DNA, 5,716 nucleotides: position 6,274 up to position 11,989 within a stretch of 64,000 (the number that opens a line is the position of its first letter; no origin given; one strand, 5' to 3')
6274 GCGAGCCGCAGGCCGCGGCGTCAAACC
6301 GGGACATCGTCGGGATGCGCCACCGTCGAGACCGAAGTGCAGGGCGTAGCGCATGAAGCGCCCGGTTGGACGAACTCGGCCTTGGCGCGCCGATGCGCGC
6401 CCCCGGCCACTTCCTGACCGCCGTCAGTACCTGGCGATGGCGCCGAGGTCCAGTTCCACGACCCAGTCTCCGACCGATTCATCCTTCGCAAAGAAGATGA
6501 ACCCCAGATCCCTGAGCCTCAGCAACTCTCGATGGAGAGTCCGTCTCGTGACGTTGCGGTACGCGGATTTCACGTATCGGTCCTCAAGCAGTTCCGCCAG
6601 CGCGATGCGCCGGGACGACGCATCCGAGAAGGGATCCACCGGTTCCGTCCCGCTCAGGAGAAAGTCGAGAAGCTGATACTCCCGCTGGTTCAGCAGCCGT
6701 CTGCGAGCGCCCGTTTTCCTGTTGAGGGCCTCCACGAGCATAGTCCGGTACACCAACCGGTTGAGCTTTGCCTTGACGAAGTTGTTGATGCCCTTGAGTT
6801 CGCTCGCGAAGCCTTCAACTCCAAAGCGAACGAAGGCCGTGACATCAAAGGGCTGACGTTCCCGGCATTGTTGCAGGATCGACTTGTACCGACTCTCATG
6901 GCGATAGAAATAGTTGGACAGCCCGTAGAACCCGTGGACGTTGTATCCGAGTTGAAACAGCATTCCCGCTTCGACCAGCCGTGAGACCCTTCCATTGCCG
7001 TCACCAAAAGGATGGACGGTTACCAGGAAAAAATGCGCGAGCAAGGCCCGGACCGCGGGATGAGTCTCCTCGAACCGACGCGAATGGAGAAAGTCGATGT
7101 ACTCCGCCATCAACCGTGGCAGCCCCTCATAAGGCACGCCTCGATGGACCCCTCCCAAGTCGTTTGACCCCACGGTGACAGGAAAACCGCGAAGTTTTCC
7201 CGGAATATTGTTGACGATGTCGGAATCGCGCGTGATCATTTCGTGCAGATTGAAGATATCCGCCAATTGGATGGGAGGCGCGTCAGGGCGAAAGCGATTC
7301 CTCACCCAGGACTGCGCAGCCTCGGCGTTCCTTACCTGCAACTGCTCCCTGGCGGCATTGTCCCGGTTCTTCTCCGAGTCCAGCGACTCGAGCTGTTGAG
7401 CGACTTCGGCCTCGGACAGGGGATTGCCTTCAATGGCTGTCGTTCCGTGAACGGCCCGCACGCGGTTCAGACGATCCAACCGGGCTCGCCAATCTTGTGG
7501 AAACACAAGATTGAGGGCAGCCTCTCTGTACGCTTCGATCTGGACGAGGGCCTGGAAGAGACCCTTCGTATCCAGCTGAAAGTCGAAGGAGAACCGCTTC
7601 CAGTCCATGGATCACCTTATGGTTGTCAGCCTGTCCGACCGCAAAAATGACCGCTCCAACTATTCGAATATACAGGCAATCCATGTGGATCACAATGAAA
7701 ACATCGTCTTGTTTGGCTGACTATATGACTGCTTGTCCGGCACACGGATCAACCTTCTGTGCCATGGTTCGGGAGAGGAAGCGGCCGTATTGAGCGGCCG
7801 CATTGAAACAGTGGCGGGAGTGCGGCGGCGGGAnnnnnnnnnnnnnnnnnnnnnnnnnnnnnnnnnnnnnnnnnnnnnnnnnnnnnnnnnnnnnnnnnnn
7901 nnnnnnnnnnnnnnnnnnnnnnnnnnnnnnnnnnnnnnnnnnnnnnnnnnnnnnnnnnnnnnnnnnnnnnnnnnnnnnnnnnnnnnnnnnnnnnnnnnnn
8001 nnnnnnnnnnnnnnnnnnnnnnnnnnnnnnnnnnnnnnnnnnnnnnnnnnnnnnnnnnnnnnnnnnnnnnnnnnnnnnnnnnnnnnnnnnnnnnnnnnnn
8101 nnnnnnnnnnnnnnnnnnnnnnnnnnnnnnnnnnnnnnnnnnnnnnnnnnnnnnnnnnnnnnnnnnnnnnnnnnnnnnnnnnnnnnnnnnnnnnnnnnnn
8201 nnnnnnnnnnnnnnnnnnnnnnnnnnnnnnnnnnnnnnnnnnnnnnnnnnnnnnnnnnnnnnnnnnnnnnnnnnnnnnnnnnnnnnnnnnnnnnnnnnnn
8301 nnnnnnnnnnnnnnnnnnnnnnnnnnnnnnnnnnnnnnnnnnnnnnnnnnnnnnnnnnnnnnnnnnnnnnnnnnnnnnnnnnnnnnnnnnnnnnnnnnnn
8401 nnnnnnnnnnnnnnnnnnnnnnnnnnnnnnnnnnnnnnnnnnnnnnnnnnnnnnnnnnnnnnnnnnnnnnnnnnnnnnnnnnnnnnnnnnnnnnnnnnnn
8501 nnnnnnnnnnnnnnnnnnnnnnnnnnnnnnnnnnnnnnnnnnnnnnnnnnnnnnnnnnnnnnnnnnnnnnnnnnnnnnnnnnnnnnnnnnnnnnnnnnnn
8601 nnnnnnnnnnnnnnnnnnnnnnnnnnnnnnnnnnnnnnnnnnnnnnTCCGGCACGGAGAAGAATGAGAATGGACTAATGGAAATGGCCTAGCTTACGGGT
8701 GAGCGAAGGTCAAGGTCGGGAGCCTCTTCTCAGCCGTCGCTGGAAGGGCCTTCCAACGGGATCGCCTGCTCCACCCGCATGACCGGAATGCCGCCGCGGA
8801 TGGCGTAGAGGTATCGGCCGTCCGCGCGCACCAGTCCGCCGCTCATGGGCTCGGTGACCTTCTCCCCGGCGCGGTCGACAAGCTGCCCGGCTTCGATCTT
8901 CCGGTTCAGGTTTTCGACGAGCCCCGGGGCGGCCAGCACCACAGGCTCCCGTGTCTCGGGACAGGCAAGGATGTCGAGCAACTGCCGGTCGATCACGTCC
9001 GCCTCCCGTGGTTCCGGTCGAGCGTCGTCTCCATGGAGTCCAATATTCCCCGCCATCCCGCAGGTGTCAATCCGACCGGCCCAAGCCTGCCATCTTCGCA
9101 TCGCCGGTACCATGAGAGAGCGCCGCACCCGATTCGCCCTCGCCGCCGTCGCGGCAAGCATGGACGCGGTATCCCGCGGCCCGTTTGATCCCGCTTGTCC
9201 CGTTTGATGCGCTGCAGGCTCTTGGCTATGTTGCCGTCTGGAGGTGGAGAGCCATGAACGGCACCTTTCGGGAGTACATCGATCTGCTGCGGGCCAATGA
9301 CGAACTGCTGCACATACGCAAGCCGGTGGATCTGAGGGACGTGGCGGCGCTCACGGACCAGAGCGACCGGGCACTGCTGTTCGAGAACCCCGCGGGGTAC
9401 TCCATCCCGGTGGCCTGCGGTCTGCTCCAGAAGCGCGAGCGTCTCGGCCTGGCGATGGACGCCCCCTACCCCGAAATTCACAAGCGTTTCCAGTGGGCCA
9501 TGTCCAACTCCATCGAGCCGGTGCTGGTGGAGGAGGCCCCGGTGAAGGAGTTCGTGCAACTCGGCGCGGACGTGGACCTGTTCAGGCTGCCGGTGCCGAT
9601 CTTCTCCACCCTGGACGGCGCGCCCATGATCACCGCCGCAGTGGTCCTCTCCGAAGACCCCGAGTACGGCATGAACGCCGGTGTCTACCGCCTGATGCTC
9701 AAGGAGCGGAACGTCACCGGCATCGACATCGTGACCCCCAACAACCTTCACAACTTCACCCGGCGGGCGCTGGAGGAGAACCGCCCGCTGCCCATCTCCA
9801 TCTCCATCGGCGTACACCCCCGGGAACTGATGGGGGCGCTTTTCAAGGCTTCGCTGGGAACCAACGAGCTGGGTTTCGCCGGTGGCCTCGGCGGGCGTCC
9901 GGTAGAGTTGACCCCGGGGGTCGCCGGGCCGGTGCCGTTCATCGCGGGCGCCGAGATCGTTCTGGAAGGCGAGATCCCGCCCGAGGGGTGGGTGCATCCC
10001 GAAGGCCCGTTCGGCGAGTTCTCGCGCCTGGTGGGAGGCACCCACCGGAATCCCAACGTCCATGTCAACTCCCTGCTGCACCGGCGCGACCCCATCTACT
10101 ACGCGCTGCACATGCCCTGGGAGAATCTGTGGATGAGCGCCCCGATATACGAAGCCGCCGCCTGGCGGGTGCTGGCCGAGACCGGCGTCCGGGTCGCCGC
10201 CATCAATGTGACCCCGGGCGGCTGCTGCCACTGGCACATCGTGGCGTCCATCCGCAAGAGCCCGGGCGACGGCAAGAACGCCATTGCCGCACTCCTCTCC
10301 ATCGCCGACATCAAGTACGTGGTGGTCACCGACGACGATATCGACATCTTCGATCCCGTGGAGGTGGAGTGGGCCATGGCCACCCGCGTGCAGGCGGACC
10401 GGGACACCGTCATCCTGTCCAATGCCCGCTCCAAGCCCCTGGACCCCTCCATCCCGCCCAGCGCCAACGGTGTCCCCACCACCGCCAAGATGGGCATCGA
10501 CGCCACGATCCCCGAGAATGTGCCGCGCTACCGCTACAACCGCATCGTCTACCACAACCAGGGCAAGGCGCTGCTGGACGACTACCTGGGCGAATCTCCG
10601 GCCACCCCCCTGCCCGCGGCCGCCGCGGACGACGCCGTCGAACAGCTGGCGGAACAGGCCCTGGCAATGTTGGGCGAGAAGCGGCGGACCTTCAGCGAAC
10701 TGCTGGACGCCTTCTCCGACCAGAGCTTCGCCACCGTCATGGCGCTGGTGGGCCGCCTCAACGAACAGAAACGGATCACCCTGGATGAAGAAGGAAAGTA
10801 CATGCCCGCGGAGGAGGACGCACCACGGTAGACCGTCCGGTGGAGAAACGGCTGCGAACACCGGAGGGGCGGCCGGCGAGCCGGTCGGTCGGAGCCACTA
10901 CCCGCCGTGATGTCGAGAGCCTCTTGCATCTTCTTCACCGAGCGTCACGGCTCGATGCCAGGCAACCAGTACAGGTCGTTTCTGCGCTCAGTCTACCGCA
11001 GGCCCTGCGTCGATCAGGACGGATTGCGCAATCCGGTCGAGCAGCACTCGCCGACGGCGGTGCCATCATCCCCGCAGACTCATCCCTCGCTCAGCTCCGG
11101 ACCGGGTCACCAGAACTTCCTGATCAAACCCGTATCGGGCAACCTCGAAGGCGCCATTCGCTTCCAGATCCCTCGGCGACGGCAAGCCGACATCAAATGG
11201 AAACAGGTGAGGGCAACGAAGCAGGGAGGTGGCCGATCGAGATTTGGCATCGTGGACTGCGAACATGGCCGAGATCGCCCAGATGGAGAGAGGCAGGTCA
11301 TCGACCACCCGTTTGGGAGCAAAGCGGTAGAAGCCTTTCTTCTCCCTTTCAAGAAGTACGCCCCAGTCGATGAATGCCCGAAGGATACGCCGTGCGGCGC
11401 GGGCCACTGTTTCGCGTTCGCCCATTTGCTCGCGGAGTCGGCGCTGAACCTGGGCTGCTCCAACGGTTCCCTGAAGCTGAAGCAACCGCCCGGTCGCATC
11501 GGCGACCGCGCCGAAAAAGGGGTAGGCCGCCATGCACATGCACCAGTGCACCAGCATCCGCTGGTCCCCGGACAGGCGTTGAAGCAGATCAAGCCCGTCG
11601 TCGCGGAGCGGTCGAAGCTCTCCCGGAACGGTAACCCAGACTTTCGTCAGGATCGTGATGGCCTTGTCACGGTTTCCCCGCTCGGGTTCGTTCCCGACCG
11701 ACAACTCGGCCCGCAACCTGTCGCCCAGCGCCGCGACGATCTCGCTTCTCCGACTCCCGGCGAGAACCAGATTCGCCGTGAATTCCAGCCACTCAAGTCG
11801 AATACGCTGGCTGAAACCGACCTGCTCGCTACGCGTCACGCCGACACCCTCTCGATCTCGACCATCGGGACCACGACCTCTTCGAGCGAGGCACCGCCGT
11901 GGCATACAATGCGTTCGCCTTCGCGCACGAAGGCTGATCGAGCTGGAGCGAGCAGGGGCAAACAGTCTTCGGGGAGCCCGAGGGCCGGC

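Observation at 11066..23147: BREX type-3-like operon lacking the BrxHII helicase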

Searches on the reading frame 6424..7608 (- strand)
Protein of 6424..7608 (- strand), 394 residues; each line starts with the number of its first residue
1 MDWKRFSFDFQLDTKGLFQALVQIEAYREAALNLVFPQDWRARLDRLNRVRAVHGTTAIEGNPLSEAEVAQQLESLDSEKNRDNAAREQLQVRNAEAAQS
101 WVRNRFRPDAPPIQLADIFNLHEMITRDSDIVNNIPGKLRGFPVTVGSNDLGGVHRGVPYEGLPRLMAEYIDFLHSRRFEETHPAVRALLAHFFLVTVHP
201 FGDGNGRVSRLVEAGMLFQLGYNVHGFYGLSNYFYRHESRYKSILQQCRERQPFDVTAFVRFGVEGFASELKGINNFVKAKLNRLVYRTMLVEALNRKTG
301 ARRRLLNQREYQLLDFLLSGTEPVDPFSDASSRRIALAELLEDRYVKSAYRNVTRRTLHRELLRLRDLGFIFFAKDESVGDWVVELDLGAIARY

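Call 12: search_protein_families(library=pfam, proteins=[window:6424-7608:-], max_evalue=0.001)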
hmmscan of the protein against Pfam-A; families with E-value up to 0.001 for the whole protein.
window:6424-7608:- (394 aa): 1 family
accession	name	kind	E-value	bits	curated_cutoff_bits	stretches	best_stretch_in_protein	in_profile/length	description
PF02661.23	Fic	-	5.6e-12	46.8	24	1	113-212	2-88/93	Fic/DOC family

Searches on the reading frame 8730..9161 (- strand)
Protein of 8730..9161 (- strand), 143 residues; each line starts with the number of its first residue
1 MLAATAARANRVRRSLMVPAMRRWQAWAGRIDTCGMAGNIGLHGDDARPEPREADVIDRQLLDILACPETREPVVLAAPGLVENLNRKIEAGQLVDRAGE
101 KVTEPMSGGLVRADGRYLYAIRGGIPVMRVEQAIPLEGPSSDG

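Call 14: search_protein_families(library=pfam, proteins=[window:8730-9161:-], max_evalue=0.001)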
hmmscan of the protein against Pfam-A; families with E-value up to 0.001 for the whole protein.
window:8730-9161:- (143 aa): 1 family
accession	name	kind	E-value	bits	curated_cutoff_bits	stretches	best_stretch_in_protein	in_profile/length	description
PF03966.22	Trm112p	-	0.00054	20.3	22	1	58-122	1-38/40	Trm112p-like protein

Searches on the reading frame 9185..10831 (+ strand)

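Call 14: search_protein_families(library=pfam, proteins=[window:9185-10831:+], max_evalue=0.001)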
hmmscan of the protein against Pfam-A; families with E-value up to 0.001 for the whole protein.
window:9185-10831:+ (548 aa): 3 families
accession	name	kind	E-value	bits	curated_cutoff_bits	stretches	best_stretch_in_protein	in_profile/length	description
PF01977.22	UbiD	-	3e-47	160.9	23.3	1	116-308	6-201/206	3-octaprenyl-4-hydroxybenzoate carboxy-lyase Rift-related domain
PF20696.2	UbiD_C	-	2e-30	105.9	24.2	1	316-440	2-127/127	3-octaprenyl-4-hydroxybenzoate carboxy-lyase C-terminal domain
PF20695.2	UbiD_N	-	9.6e-12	45.3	24.3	1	32-104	1-76/78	3-octaprenyl-4-hydroxybenzoate carboxy-lyase N-terminal domain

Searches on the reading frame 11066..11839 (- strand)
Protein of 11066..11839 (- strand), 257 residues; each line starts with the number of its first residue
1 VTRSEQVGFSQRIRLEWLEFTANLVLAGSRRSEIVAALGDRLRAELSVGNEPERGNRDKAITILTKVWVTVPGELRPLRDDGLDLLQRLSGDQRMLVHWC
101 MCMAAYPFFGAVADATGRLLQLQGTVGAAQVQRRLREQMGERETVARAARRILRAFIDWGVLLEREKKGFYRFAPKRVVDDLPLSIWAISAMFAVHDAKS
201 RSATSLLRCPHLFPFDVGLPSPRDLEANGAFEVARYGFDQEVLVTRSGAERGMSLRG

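Call 6: search_protein_families(library=padloc, proteins=[window:11066-11839:-], max_evalue=0.01)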
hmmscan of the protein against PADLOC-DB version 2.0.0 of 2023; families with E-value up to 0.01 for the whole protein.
window:11066-11839:- (257 aa): 3 families
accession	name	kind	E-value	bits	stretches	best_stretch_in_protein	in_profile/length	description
PDLC02444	BrxA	-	7.5e-77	256.1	1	1-246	2-248/251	BrxA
PDLC02437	BrxA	-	9.4e-52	173.8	1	5-245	2-236/238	BrxA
PDLC02449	BrxA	-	0.0016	16.4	1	117-172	109-164/236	BrxA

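Call 7: search_protein_families(library=pfam, proteins=[window:11066-11839:-], max_evalue=0.01)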
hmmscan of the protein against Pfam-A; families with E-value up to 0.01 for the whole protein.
window:11066-11839:- (257 aa): 0 families

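Call 8: search_protein_families(library=ncbifam, proteins=[window:11066-11839:-], max_evalue=0.01)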
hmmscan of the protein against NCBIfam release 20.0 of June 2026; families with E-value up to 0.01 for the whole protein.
window:11066-11839:- (257 aa): 0 families
